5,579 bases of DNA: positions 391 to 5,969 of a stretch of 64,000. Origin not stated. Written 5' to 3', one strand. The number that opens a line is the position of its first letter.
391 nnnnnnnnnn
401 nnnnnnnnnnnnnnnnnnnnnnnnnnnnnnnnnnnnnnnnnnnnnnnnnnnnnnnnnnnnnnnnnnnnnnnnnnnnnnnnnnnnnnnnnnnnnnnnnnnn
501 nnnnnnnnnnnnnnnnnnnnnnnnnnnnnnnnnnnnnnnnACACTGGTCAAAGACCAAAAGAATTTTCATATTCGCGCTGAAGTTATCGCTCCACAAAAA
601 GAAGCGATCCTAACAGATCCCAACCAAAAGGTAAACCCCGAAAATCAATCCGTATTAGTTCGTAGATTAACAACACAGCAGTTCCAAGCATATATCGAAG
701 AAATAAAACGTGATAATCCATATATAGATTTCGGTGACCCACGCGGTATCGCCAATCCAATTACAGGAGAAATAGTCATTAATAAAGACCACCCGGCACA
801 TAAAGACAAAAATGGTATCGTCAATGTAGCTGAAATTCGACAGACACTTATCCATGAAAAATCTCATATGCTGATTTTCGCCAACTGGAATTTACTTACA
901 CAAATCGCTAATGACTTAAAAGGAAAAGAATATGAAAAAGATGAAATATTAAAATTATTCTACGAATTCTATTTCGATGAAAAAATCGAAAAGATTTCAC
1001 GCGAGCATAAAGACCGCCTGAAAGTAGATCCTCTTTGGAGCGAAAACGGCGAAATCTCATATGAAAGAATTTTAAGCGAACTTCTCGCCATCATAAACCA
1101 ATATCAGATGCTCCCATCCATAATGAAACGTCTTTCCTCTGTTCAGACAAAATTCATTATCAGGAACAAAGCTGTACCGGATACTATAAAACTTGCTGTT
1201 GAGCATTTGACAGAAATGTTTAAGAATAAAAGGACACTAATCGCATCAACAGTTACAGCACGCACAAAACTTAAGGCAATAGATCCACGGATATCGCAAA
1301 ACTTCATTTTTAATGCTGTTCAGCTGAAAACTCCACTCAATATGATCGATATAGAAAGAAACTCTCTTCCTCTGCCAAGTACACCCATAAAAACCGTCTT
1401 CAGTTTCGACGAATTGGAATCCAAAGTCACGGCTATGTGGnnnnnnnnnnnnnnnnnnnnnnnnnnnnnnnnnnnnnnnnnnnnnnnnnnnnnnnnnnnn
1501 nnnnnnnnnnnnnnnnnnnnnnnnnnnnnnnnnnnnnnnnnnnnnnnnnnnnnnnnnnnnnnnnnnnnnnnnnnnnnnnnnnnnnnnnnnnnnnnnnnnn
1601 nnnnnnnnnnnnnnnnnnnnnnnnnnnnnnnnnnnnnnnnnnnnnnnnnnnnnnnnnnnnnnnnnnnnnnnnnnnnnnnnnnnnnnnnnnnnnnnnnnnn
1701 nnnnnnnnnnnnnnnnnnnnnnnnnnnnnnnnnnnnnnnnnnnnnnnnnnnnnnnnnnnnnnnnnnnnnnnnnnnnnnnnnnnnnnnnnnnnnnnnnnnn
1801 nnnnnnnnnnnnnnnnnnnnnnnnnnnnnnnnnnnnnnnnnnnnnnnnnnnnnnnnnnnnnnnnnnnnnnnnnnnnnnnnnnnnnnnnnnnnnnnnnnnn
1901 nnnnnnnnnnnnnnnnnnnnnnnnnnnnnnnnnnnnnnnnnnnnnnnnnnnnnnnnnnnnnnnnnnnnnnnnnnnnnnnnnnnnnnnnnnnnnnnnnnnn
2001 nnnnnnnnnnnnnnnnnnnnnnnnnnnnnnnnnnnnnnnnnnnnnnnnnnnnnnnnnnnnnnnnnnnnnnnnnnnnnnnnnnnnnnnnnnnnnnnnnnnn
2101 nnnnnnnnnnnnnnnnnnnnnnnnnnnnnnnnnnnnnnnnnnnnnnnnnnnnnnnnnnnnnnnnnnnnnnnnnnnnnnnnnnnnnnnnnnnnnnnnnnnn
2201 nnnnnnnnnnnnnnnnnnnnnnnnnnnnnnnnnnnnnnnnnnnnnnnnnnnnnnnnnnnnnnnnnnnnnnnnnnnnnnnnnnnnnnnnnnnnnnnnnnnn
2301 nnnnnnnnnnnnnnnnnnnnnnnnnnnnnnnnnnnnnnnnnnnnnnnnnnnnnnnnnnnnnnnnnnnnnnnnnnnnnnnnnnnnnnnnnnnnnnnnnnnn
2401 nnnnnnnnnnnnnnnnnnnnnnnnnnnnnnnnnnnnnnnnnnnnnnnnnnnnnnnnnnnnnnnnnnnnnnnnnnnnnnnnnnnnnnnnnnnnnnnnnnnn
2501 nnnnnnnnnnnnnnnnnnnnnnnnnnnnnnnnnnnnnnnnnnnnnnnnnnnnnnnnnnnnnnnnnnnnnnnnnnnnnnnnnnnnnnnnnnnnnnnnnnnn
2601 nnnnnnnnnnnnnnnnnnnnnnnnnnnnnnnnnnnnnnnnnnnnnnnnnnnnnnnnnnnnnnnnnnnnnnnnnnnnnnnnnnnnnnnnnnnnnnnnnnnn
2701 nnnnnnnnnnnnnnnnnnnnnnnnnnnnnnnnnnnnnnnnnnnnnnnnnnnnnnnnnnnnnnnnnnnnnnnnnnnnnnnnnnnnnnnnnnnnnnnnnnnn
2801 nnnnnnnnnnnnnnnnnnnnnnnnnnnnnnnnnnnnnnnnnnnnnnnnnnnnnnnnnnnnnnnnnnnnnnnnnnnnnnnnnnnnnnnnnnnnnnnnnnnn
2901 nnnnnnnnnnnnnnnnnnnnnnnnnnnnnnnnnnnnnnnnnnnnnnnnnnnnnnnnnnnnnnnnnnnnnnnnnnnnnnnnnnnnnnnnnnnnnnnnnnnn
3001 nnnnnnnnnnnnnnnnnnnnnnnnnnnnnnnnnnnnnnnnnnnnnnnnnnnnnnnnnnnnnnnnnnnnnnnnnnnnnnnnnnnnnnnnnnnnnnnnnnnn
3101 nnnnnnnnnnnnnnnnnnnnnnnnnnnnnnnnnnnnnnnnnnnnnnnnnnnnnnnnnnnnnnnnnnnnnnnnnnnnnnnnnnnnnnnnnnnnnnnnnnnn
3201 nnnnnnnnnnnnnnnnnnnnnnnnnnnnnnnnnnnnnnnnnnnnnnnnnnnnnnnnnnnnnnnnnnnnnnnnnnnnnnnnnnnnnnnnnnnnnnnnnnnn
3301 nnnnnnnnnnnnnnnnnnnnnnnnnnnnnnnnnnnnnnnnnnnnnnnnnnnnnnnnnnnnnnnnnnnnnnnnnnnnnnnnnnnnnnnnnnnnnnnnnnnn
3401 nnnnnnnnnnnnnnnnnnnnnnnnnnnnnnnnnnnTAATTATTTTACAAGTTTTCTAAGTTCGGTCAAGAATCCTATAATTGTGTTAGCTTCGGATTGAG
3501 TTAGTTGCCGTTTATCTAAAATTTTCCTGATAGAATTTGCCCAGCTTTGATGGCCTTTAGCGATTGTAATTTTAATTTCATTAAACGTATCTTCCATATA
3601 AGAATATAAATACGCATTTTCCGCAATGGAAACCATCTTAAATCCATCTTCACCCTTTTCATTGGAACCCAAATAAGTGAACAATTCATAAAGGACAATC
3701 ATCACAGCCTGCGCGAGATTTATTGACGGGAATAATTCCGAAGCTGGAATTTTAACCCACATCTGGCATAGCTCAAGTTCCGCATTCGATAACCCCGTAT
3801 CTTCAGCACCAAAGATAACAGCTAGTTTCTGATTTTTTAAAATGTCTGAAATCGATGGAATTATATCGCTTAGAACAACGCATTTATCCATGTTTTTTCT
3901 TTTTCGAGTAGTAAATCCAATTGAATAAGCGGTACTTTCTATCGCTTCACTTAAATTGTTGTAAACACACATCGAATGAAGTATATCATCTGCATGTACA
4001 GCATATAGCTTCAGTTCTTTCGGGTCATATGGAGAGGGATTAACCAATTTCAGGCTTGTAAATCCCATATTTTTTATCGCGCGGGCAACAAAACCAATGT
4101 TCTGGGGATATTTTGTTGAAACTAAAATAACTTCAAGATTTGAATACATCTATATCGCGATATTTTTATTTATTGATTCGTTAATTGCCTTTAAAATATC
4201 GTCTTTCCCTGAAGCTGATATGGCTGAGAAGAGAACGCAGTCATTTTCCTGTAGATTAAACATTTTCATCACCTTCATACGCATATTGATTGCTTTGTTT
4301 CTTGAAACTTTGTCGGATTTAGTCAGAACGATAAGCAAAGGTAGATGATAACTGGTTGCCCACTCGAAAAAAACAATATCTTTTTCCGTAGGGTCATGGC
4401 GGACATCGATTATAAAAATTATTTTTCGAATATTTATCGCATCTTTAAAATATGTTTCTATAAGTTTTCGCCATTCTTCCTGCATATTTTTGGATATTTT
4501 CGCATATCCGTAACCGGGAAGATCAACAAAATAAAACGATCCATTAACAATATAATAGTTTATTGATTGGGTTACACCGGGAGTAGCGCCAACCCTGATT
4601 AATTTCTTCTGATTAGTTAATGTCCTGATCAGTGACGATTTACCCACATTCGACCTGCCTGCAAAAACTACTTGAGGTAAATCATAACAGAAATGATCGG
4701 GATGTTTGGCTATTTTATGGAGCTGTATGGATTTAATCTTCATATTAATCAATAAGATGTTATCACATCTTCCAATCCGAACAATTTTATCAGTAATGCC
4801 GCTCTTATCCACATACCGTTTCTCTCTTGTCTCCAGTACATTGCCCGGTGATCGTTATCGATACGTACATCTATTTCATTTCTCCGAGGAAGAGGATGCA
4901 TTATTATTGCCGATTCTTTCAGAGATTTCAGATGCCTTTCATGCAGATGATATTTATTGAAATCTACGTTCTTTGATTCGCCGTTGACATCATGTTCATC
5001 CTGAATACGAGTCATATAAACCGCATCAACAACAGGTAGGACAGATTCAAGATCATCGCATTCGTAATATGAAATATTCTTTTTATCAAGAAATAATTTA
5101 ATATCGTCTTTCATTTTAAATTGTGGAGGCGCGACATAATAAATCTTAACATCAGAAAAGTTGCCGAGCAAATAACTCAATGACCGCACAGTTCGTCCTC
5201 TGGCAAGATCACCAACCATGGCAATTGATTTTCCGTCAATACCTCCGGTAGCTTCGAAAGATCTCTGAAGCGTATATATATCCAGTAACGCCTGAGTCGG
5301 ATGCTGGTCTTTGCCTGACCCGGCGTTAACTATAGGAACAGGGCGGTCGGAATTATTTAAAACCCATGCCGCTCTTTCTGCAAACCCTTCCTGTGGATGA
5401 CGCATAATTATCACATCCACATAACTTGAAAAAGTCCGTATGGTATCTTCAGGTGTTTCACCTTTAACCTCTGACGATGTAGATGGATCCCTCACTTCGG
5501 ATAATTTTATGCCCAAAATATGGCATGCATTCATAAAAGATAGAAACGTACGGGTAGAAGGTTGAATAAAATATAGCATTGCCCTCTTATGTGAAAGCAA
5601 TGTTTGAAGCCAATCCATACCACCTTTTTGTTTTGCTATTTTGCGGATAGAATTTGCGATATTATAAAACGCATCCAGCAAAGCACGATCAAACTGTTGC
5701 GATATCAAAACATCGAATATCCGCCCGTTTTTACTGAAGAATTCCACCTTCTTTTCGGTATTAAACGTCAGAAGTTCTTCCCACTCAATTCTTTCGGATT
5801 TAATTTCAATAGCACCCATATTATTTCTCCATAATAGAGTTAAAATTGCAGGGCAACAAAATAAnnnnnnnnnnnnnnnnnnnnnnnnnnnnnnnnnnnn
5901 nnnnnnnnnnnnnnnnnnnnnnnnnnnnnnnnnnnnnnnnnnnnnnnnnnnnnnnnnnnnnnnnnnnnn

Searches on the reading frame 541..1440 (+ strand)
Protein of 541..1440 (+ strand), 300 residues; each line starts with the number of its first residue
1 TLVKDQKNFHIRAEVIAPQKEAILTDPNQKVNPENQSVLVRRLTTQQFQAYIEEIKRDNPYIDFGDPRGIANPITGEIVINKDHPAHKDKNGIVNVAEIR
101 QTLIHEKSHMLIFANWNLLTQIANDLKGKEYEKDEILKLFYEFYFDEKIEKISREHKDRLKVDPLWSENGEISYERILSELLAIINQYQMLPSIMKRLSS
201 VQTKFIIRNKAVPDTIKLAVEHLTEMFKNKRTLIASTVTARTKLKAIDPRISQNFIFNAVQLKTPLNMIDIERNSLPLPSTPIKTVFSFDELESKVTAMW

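Call 102: search_solved_structures(query=window:541-1440:+, max_evalue=1)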
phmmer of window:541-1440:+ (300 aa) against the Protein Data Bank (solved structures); distinct sequences matched with E-value up to 1: 0.

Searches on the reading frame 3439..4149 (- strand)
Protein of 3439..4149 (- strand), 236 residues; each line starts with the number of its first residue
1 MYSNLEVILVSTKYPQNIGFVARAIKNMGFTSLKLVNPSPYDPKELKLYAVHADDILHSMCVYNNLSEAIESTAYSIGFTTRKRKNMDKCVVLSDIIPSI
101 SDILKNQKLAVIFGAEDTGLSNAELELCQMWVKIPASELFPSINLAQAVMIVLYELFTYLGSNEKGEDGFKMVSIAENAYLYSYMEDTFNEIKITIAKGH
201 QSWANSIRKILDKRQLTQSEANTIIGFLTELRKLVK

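Call 11: find_encoding_contigs(protein=window:3439-4149:-, flank=10000, max_places=4)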
Protein window:3439-4149:- (236 aa): no gene with exactly this product is on record in the collection.

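Call 26: search_protein_families(library=pfam, proteins=[window:3439-4149:-], max_evalue=0.00001)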
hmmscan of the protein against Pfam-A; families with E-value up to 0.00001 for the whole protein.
window:3439-4149:- (236 aa): 1 family
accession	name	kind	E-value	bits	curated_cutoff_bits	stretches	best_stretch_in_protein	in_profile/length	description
PF00588.24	SpoU_methylase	-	2.9e-27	95.9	29.7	1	5-154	2-142/142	SpoU rRNA Methylase family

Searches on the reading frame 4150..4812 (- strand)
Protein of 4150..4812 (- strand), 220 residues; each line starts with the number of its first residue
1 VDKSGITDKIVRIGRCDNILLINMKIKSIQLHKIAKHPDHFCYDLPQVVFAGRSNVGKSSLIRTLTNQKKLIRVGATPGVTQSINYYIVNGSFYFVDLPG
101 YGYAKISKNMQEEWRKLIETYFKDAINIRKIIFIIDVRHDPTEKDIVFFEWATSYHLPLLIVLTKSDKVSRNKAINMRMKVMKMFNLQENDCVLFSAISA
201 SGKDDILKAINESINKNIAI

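Call 26: search_protein_families(library=pfam, proteins=[window:4150-4812:-], max_evalue=0.00001)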
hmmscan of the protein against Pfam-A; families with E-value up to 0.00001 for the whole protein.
window:4150-4812:- (220 aa): 4 families
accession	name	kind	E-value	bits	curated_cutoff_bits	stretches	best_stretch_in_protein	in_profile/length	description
PF01926.29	MMR_HSR1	-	5.3e-21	75.3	21.9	1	47-165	1-113/113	50S ribosome-binding GTPase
PF02421.24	FeoB_N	-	1.1e-10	41.7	27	1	47-210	2-156/156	Ferrous iron transport protein B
PF03193.22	RsgA_GTPase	-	2e-07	31.5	30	0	47-71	108-132/174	RsgA GTPase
PF09439.16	SRPRB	-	6.3e-06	26.1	25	0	46-142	4-87/178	Signal recognition particle receptor beta subunit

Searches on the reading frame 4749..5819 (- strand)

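Call 26: search_protein_families(library=pfam, proteins=[window:4749-5819:-], max_evalue=0.00001)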
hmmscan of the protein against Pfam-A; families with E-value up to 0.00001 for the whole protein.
window:4749-5819:- (356 aa): 2 families
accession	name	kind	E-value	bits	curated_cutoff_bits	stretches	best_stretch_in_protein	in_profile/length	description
PF02729.26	OTCace_N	-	7.4e-31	107.7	29.9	1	39-185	5-147/148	Aspartate/ornithine carbamoyltransferase, carbamoyl-P binding domain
PF00185.30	OTCace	-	1.2e-26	94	29.4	1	195-344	1-155/157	Aspartate/ornithine carbamoyltransferase, Asp/Orn binding domain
